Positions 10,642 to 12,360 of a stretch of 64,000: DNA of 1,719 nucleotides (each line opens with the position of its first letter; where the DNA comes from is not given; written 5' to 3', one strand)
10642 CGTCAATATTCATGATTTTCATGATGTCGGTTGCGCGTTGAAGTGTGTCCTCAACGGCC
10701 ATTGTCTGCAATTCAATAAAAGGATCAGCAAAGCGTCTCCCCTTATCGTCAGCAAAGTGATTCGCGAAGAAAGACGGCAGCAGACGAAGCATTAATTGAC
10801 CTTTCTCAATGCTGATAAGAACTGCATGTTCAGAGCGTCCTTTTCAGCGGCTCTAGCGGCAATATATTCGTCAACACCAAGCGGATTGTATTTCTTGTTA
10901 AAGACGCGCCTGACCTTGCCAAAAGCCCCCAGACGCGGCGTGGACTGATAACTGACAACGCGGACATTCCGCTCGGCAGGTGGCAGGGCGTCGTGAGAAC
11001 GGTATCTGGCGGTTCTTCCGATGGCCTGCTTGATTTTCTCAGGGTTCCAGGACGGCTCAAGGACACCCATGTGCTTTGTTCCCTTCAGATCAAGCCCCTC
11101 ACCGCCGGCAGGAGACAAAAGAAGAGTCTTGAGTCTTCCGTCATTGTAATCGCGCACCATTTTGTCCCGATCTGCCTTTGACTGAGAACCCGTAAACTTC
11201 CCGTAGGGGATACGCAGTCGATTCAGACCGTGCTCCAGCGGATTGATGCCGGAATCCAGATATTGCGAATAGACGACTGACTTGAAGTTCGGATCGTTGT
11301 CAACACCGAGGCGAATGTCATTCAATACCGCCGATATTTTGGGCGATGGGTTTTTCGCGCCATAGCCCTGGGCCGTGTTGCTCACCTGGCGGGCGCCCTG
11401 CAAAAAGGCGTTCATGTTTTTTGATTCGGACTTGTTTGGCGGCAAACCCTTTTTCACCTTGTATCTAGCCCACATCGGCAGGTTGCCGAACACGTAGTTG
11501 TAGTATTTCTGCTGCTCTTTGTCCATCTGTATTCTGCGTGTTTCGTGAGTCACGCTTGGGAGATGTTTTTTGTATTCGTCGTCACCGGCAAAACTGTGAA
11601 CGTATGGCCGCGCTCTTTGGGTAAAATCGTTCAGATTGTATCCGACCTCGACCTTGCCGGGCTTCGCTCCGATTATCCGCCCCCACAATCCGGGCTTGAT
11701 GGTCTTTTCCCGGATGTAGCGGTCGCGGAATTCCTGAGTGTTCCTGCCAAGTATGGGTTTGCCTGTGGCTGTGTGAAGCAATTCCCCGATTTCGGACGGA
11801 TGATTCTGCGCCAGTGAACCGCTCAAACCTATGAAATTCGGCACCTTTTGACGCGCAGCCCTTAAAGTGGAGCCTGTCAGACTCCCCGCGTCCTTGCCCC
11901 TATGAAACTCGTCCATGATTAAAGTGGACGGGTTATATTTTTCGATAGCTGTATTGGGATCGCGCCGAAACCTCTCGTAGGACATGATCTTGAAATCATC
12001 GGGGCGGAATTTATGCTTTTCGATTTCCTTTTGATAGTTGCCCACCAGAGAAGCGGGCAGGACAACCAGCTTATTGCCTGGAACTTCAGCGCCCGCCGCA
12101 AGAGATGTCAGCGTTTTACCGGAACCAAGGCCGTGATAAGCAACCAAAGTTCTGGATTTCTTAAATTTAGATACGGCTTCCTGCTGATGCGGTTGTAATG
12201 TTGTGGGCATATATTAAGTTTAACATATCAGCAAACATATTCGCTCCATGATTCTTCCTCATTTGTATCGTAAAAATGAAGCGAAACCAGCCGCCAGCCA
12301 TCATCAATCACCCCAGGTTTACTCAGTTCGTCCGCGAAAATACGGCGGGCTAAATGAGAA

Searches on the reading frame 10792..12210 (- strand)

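Call 46: search_protein_families(library=pfam, proteins=[window:10792-12210:-], max_evalue=0.001)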
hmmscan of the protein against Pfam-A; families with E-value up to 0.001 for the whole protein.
window:10792-12210:- (472 aa): 3 families
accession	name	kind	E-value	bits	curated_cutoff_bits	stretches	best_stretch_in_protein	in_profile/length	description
PF00271.37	Helicase_C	-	1.9e-15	57.5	23.5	1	301-403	10-109/110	Helicase conserved C-terminal domain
PF00176.29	SNF2-rel_dom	-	8.4e-10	38.6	24.9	1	74-276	107-284/290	SNF2-related domain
PF04851.21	ResIII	-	0.0002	21.8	22.5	0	4-44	3-48/164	Type III restriction enzyme, res subunit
